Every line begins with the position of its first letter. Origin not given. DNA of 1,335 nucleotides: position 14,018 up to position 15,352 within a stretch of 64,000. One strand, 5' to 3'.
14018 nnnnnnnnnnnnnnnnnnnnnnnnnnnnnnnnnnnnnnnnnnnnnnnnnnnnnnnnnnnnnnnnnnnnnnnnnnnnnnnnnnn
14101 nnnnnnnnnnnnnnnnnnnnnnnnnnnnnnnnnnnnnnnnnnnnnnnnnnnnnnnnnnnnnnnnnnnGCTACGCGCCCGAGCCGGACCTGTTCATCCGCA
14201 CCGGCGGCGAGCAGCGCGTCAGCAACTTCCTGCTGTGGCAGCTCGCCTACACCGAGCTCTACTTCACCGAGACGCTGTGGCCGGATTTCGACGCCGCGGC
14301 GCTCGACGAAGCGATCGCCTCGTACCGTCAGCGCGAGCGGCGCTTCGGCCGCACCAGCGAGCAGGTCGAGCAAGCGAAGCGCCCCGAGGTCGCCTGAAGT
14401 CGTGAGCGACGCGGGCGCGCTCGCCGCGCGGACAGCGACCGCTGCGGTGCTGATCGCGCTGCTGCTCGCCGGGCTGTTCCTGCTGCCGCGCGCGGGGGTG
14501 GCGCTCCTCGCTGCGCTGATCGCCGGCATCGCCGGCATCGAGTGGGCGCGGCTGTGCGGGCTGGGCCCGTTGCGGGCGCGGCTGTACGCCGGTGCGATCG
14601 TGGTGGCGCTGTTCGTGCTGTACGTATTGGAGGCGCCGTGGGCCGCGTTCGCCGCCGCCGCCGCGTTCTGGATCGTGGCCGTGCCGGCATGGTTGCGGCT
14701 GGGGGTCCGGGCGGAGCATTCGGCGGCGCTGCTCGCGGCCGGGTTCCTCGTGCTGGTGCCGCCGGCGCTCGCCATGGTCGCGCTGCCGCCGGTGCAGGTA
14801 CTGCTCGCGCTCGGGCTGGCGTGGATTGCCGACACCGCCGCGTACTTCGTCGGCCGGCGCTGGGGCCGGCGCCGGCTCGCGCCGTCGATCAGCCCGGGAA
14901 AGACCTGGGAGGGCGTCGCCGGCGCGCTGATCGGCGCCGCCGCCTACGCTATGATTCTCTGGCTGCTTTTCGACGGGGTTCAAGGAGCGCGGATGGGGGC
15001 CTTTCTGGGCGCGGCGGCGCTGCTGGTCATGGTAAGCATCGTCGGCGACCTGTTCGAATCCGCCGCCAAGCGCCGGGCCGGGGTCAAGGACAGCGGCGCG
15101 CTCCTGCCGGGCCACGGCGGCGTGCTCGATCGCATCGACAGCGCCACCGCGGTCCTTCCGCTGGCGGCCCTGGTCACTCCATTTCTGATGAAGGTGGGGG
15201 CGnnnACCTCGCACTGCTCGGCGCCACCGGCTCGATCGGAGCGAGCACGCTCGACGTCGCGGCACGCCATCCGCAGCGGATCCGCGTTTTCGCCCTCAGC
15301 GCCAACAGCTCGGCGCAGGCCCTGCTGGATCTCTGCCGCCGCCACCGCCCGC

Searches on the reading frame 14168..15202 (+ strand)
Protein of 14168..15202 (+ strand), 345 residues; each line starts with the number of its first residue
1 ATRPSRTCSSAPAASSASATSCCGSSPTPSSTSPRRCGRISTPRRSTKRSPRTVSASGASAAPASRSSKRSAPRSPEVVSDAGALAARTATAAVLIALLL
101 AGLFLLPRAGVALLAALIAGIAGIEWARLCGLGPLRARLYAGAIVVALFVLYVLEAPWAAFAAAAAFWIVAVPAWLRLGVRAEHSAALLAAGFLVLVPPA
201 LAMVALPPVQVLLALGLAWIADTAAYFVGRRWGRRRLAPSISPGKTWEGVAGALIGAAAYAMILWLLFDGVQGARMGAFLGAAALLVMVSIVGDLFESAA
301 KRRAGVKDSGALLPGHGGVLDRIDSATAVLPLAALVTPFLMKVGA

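Call 27: search_protein_families(library=pfam, proteins=[window:14168-15202:+], max_evalue=0.00001)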
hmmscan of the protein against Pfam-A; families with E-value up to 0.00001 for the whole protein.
window:14168-15202:+ (345 aa): 1 family
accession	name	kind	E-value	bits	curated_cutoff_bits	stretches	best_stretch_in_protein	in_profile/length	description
PF01148.25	CTP_transf_1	-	2.8e-49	168.8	24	1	87-336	2-260/264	Cytidylyltransferase family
